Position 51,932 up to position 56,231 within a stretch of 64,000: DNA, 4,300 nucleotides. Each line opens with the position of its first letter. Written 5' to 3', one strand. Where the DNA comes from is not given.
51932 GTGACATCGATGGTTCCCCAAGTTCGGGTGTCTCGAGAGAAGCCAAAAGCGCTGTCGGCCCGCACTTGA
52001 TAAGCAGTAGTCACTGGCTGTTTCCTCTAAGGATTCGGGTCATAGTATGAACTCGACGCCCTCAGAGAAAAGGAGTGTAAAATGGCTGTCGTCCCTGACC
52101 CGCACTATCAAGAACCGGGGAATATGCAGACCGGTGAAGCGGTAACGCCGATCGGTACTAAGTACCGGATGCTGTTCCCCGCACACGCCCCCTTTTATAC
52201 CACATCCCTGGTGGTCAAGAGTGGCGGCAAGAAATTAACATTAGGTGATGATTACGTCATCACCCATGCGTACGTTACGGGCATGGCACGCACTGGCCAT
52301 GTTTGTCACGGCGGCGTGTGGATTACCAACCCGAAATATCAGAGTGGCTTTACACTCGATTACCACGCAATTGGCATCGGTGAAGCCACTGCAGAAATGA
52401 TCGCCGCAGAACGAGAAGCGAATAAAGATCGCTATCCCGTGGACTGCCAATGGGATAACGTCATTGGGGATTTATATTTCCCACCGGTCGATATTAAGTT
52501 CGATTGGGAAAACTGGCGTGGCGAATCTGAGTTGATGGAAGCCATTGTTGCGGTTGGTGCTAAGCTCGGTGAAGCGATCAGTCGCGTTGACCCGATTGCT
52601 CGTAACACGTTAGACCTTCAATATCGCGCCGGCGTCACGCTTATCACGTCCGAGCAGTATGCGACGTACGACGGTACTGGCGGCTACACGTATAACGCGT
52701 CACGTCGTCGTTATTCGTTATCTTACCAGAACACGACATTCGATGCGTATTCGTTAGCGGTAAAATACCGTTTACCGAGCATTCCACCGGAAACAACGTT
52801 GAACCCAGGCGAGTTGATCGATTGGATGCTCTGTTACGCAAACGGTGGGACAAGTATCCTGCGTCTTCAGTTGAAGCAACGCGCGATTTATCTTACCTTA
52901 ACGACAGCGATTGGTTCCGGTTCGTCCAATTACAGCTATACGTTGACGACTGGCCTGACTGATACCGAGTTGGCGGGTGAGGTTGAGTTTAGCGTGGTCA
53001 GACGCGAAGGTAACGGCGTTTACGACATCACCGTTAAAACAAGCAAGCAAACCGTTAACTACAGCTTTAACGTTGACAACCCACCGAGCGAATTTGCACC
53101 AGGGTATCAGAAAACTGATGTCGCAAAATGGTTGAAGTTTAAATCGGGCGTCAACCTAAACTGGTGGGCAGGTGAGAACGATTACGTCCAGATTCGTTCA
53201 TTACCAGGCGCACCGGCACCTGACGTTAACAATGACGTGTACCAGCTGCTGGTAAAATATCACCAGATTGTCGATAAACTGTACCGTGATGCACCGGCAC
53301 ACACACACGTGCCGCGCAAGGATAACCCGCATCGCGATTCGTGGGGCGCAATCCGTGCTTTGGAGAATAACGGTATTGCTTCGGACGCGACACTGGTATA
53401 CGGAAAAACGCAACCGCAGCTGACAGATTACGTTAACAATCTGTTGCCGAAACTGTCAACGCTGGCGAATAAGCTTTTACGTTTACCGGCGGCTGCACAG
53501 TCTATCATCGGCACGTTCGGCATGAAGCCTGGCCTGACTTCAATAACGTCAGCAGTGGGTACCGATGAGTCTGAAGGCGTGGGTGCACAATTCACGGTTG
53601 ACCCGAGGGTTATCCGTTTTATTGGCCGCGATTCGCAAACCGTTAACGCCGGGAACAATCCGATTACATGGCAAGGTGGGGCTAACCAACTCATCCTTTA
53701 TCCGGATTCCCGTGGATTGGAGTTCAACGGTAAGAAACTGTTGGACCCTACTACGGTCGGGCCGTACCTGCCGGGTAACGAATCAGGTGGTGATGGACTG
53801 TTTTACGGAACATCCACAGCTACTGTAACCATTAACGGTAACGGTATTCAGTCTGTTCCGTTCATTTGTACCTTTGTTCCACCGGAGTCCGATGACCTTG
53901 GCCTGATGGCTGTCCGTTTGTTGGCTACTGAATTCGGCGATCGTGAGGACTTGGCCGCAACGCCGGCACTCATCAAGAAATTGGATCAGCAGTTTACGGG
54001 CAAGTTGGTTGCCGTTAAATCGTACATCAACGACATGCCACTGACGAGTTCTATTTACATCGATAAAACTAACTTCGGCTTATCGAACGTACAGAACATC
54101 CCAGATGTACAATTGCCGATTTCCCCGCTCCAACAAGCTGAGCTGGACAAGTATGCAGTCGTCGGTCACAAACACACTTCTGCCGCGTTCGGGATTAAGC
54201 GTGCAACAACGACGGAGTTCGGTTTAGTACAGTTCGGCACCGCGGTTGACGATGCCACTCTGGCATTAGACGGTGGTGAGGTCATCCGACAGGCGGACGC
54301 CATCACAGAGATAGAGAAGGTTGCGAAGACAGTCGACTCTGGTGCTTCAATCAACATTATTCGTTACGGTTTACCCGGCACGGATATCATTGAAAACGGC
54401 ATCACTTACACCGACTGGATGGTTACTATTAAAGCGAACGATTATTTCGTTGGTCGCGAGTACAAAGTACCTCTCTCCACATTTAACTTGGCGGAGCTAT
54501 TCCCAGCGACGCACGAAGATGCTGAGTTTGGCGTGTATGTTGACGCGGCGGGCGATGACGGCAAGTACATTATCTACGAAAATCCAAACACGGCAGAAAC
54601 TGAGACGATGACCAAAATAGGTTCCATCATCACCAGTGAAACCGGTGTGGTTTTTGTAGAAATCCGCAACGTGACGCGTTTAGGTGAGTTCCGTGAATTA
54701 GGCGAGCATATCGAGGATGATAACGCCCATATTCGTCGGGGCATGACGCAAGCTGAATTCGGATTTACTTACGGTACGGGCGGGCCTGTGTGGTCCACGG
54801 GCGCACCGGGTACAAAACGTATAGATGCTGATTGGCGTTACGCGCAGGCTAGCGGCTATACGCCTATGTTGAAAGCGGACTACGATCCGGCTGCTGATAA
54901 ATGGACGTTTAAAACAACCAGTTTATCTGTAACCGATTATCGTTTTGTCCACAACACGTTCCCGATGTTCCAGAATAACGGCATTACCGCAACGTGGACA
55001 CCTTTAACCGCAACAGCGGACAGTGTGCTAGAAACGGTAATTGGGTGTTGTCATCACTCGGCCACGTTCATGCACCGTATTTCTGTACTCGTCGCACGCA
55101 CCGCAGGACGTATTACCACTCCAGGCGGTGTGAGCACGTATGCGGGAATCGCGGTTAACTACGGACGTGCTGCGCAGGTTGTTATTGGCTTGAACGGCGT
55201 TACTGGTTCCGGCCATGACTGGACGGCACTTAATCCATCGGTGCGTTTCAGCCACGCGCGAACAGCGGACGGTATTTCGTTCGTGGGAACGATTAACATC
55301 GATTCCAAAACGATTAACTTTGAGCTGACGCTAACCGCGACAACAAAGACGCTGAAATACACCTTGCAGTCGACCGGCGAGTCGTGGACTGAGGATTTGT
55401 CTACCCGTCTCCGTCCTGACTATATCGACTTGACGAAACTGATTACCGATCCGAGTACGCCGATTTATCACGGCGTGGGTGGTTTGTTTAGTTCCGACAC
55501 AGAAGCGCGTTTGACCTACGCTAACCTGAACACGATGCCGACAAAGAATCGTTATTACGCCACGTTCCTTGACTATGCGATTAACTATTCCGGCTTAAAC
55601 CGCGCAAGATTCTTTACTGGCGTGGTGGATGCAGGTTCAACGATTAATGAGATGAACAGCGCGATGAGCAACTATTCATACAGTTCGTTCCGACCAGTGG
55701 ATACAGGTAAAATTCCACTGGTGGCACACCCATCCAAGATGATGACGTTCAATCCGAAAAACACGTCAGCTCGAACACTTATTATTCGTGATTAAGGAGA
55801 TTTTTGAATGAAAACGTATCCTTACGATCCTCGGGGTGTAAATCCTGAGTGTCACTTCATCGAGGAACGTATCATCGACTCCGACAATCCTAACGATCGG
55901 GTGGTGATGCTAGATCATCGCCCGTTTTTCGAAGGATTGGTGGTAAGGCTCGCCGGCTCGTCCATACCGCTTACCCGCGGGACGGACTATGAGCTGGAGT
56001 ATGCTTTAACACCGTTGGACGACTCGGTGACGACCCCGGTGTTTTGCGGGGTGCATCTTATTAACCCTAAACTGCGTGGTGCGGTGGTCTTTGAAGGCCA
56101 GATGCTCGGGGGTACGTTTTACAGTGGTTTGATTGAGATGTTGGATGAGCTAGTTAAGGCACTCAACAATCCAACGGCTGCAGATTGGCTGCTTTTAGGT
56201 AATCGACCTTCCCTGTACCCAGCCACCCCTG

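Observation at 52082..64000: Three consecutive giant tail-fibre genes with T4 gp34/gp37-type repeats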

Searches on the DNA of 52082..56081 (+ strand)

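Call 99: search_dna_similar(query=window:52082-56081:+, collection=ecoli_genomes, mode=near, max_rows=10)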
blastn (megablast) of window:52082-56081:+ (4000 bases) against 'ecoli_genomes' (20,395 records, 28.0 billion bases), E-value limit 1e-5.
No match.

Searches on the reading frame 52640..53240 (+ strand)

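Call 104: search_solved_structures(query=window:52640-53240:+, max_evalue=5)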
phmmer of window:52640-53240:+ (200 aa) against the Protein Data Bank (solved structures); distinct sequences matched with E-value up to 5: 1.
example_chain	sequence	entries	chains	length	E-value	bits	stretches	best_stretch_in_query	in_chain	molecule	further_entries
6x6b_A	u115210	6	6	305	1.7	11.4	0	74-137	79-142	ArrX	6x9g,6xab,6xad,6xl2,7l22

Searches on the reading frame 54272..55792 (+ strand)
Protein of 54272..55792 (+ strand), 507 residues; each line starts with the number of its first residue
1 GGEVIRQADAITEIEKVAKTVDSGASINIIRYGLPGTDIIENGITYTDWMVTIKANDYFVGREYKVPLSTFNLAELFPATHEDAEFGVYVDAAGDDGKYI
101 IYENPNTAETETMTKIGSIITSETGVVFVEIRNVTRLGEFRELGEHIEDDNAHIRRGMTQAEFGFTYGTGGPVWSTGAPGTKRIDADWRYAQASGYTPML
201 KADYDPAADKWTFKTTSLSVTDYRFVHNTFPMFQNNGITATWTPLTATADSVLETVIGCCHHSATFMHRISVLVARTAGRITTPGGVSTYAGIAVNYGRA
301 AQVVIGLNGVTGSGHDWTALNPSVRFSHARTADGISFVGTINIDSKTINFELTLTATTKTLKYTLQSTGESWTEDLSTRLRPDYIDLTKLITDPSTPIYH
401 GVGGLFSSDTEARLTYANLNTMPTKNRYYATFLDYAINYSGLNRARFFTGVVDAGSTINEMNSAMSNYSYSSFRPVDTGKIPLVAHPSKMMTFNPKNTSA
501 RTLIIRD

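Call 94: search_solved_structures(query=A10, max_evalue=1, show_alignments=1)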
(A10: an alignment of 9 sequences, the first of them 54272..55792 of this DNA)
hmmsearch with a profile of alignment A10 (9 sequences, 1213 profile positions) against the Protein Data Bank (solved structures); distinct sequences matched with E-value up to 1: 1.
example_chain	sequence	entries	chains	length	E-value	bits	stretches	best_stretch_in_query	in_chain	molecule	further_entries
8vzd_A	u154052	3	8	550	0.52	11.1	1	84-124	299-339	2-Hydroxyacyl-CoA Lyase/Synthase TbHACS | Oxalyl-CoA decarboxylase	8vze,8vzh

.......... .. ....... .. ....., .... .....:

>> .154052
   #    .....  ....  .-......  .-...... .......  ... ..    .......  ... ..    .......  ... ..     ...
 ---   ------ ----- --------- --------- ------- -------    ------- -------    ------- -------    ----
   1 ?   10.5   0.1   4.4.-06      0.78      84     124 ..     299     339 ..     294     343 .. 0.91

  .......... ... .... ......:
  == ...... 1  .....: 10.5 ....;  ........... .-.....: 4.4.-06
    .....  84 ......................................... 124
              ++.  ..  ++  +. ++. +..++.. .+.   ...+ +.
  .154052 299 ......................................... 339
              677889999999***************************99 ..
